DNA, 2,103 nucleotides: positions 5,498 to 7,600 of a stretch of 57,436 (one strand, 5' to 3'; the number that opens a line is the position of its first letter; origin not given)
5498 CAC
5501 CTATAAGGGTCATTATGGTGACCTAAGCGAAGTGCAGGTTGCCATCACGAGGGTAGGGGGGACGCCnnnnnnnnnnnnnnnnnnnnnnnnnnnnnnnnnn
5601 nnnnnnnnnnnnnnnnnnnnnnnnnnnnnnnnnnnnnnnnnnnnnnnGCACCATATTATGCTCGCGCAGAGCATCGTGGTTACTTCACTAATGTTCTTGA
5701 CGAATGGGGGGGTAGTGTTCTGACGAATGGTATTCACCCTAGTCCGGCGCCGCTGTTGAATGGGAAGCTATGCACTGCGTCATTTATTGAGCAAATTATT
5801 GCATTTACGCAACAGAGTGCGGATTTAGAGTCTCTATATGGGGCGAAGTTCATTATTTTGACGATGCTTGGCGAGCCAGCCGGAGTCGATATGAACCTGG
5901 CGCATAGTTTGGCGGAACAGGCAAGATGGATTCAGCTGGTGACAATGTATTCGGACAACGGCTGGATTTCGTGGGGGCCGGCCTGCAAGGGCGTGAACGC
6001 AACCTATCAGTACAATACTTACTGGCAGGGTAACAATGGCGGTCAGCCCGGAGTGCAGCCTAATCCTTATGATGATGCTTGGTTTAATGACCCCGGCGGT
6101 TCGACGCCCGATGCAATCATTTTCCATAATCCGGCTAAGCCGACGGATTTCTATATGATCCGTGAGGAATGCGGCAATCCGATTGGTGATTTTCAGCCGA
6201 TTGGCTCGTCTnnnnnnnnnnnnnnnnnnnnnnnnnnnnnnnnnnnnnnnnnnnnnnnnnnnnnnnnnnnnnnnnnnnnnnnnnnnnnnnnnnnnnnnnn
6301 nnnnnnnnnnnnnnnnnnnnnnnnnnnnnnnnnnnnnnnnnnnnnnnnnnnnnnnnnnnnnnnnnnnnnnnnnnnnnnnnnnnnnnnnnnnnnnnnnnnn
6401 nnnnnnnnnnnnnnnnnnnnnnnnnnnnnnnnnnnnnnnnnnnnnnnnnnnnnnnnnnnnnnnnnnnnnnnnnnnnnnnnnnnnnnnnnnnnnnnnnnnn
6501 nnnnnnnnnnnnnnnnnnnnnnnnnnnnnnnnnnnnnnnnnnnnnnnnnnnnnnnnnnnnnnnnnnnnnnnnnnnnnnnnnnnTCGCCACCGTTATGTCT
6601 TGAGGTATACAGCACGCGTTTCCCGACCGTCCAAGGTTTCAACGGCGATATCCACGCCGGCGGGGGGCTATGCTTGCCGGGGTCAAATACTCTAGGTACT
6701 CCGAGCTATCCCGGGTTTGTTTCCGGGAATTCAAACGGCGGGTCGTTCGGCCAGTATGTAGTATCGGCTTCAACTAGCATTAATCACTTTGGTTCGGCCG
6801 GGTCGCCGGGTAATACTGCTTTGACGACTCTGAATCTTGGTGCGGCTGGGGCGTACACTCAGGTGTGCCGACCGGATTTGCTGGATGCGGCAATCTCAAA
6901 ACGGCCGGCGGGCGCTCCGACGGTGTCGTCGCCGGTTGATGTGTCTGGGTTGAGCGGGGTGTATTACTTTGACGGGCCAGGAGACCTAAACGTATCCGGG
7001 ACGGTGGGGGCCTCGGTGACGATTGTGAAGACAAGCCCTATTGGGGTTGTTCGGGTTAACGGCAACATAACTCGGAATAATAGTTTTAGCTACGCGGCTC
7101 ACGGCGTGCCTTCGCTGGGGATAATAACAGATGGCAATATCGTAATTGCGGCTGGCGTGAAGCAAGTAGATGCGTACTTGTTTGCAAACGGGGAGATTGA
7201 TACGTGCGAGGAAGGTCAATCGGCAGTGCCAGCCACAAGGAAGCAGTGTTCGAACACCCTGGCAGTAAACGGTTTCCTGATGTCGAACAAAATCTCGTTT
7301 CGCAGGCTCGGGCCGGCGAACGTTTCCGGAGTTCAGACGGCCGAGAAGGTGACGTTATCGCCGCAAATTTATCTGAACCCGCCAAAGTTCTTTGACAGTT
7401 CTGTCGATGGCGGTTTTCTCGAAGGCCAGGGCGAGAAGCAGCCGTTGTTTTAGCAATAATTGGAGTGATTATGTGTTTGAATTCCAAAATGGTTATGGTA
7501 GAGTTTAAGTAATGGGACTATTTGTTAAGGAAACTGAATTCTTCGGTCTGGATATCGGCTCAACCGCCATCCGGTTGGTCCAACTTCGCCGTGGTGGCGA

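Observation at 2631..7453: Two large paralogous secreted proteins with divergent N-terminal halves and a conserved C-terminal module head the pilus operon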

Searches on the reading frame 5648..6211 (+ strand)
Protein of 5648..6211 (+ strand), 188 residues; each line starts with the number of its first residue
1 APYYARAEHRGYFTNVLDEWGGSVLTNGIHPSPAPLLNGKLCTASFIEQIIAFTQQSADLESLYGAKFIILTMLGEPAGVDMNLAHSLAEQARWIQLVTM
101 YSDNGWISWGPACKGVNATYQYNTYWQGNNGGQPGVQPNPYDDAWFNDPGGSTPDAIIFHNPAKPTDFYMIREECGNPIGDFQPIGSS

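Call 55: search_solved_structures(query=window:5648-6211:+, max_evalue=5)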
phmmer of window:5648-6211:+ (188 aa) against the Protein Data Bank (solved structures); distinct sequences matched with E-value up to 5: 19.
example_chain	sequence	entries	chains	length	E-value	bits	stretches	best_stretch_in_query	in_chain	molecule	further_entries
5chn_H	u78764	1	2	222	0.019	18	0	12-47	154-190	Antibody 5M16 Fab Heavy Chain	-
4leo_A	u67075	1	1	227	0.025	17.6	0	3-26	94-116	RG7116 Fab heavy chain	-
9yok_D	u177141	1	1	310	0.1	15.6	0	12-47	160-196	Fab-14 heavy chain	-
7kqy_A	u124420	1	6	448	0.21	14.6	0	12-47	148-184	Heavy-Chain only Human Antibodies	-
8g8d_H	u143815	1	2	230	0.25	14.4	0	12-47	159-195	DH1346 heavy chain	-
7chz_H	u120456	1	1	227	0.34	13.9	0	12-47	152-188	heavy chain of antibody binding fragment of IgG26A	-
7chy_H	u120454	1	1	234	0.35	13.9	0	12-47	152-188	heavy chain of antibody binding fragment of IgG26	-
6pis_H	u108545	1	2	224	0.39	13.7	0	10-45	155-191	ANTIBODY FAB FRAGMENT HEAVY CHAIN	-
7qti_G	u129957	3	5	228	0.46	13.5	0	12-47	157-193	P2G3 Heavy Chain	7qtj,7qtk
8tq4_C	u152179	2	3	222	0.47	13.5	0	10-45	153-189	Fab M142 Heavy Chain | Fab M1/42 Heavy Chain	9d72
7ssc_H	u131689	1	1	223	0.55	13.3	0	12-47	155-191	TRL345-I8 Fab heavy chain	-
4py7_I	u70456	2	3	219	0.55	13.2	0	12-47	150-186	antibody 3.1 heavy chain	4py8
5iie_H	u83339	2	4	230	0.58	13.2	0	12-47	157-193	antibody DH501 FabH chain | antibody DH501 Fab heavy chain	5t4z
8zhq_D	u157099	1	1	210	0.82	12.7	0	12-47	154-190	JK-12 Fab heavy chain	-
9axr_A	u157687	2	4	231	0.85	12.6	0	12-47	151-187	HY18-5B1_Ch Fab Heavy Chain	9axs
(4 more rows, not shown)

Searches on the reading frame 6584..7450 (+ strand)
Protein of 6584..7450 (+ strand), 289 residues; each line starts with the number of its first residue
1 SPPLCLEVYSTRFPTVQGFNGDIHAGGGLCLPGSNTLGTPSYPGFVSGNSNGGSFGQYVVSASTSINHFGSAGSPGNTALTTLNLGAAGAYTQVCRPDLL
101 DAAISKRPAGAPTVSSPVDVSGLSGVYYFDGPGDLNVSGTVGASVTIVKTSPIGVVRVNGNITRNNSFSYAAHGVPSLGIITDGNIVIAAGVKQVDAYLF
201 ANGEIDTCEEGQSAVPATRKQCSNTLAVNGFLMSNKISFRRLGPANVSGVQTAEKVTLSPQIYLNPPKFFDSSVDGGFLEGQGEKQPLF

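Call 35: search_solved_structures(query=A2, max_evalue=1)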
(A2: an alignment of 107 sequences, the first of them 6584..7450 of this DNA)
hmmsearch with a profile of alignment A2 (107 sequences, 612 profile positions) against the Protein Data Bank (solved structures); distinct sequences matched with E-value up to 1: 1.
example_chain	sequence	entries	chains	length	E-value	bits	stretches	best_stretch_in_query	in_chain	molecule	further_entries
2ret_A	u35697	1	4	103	0.37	13.3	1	276-334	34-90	Pseudopilin EpsI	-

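Call 45: predict_structure(alignment_id=A2)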
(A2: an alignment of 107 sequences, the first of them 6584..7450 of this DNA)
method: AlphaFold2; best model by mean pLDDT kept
length: 289 residues; sequences in the alignment: 107
mean_pLDDT: 92.3   pTM: 0.90
mean pLDDT of the five models: 92.3, 91.1, 91.0, 91.0, 91.0
residues with pLDDT >= 90: 236; 70-90: 37; 50-70: 12; < 50: 4
segments of 3 or more residues with pLDDT < 50: none
pLDDT, mean of each block of 10 residues (from residue 1): 76 97 93 83 94 97 96 94 87 89 96 98 98 98 98 98 95 96 98 98 97 92 97 97 95 97 94 69 54
secondary structure, 60 per line:
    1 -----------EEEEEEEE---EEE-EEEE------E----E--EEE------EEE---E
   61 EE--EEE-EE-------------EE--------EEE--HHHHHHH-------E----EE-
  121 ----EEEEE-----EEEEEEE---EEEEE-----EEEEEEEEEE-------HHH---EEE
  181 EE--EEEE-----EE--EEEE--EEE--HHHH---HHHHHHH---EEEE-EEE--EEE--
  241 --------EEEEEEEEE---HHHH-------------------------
elements in order: E12-19 E23-25 E27-30 E45-47 E54-56 E60-62 E65-67 E94-96 H99-105 E125-129 E135-141 E145-149 E155-164 E178-182 E185-188 E198-201 E204-206 H209-212 H216-222 E226-229 E231-233 E236-238 E249-257 H261-264

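Call 48: fold_search(model_id=the predicted structure, library=pdb)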
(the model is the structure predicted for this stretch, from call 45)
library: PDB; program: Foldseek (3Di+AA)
matches with E <= 10: 66; with E <= 0.001: 0
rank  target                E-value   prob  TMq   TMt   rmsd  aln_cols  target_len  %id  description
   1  4nu2                  1.5e-02  0.38  0.20  0.25  13.4       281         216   12  Crystal structure of an ice-binding protein (FfIBP) from the Antarctic bacterium, Flavobacterium frigoris PS1 (released 2014-04-16)
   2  5uyt_B                3.8e-02  0.91  0.30  0.22   9.2       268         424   12  Crystal structure of ice binding protein from an Antarctic bacterium Flavobacteriaceae (released 2017-10-25)
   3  8x1p                  4.5e-02  0.20  0.18  0.22  12.7       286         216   12  Crystal structure of G160C/S176C mutant of FfIBP (released 2024-11-13)
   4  8x1o                  6.1e-02  0.41  0.23  0.29  12.5       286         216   12  Crystal structure of M249C/N270C mutant of FfIBP (released 2024-11-13)
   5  9lhs                  7.4e-02  0.33  0.21  0.26  12.6       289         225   10  Crystal structure of an ice-binding protein from Candidatus Cryosericum odellii (released 2025-09-03)
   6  6qvi_C                8.2e-02  0.54  0.33  0.21  14.2       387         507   10  Crystal structure of competence-associated pilin ComZ from Thermus thermophilus (released 2019-05-29)
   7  7ehk                  1.0e-01  0.21  0.20  0.25  12.5       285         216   12  Crystal structure of C107S mutant of FfIBP (released 2022-03-02)
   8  9lhn_A                1.1e-01  0.15  0.18  0.22  13.4       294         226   12  Crystal structure of Ice binding protein from Candidatus Cryosericum odellii SMC5 (released 2025-09-03)
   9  6qvi_B                1.1e-01  0.77  0.40  0.25  12.0       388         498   13  Crystal structure of competence-associated pilin ComZ from Thermus thermophilus (released 2019-05-29)
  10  9lhr_A                1.5e-01  0.28  0.24  0.29  11.2       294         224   11  Crystal structure of Ice binding protein from Candidatus Cryosericum odellii SMC5 (released 2025-09-03)
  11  4nu3_B                1.7e-01  0.14  0.18  0.21  12.4       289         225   10  Crystal structure of mFfIBP, a capping head region swapped mutant of ice-binding protein (released 2014-04-16)
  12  5b5h                  1.9e-01  0.47  0.29  0.36  10.8       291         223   11  Hydrophobic ice-binding site confer hyperactivity on antifreeze protein from a snow mold fungus (released 2016-09-28)
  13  8x0z                  1.9e-01  0.18  0.22  0.27  12.5       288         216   11  Crystal structure of A101C/A120C mutant of FfIBP (released 2024-11-13)
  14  6qvi_A                2.1e-01  0.33  0.32  0.20  14.4       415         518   11  Crystal structure of competence-associated pilin ComZ from Thermus thermophilus (released 2019-05-29)
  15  3wp9                  2.1e-01  0.18  0.23  0.28  12.6       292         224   11  Crystal structure of antifreeze protein from an Antarctic sea ice bacterium Colwellia sp. (released 2014-07-02)
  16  5uyt_A                2.4e-01  0.60  0.34  0.25   9.9       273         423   11  Crystal structure of ice binding protein from an Antarctic bacterium Flavobacteriaceae (released 2017-10-25)
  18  6n2b_A                2.4e-01  0.06  0.12  0.11  21.0       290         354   10  The Crystal Structure of Caldicellulosiruptor kristjanssonii Tapirin C-terminal domain (released 2018-12-19)
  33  6n2c_B                2.5e+00  0.01  0.11  0.09  22.2       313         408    9  The Crystal Structure of Caldicellulosiruptor hydrothermalis Tapirin C-terminal domain (released 2018-12-19)
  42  4wa0                  4.9e+00  0.01  0.13  0.11  19.0       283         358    9  The structure of a possible adhesin C-terminal domain from Caldicellulosiruptor kronotskyensis (released 2015-03-04)
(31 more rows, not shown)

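Call 49: fold_search(model_id=the predicted structure, library=viral)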
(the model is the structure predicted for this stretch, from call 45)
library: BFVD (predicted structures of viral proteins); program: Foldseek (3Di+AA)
matches with E <= 10: 209; with E <= 0.001: 0
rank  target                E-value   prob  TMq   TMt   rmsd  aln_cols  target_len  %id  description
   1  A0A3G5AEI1            2.3e-02  0.47  0.24  0.14  12.9       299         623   12  DUF3494 domain-containing protein [Hyperionvirus sp.]
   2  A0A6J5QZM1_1          7.2e-02  0.09  0.16  0.05  29.3       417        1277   11  PKD/Chitinase domain containing protein [uncultured Caudovirales phage]
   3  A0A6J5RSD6            1.3e-01  0.13  0.21  0.14  23.4       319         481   12  Uncharacterized protein [uncultured Caudovirales phage]
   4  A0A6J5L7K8            1.3e-01  0.09  0.15  0.05  24.4       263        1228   14  Uncharacterized protein [uncultured Caudovirales phage]
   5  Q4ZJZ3                2.1e-01  0.05  0.11  0.10  22.0       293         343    7  Protease inhibitor Egf1.5a [Microplitis demolitor bracovirus (isolate Webb)]
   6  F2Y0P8                2.2e-01  0.06  0.14  0.11  19.7       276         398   12  (no name in the UniProt tables at hand)
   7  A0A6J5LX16            3.0e-01  0.07  0.13  0.07  21.8       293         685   13  Uncharacterized protein [uncultured Caudovirales phage]
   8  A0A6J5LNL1            3.2e-01  0.05  0.12  0.06  13.2       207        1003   12  Uncharacterized protein [uncultured Caudovirales phage]
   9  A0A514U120            5.3e-01  0.02  0.14  0.08  20.7       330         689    7  Minor tail protein [Gordonia phage Phendrix]
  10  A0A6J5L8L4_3          6.8e-01  0.03  0.11  0.04  21.1       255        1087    9  Uncharacterized protein [uncultured Caudovirales phage]
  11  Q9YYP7                6.8e-01  0.01  0.07  0.10  25.0       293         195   10  Uncharacterized protein RTL3 (Fragment) [Avian adenovirus 8 (strain ATCC A-2A)]
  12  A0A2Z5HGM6            7.2e-01  0.06  0.15  0.19  19.7       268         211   12  (no name in the UniProt tables at hand)
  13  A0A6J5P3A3            7.2e-01  0.06  0.15  0.05  15.4       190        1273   17  Chlorovirus glycoprotein repeat domain-containing protein [uncultured Caudovirales phage]
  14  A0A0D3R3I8            7.9e-01  0.03  0.10  0.14  13.9       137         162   12  Pentapeptide repeat-containing protein [Testudo hermanni ranavirus]
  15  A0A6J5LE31            8.8e-01  0.10  0.15  0.11  11.8       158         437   18  C1q domain-containing protein [uncultured Caudovirales phage]
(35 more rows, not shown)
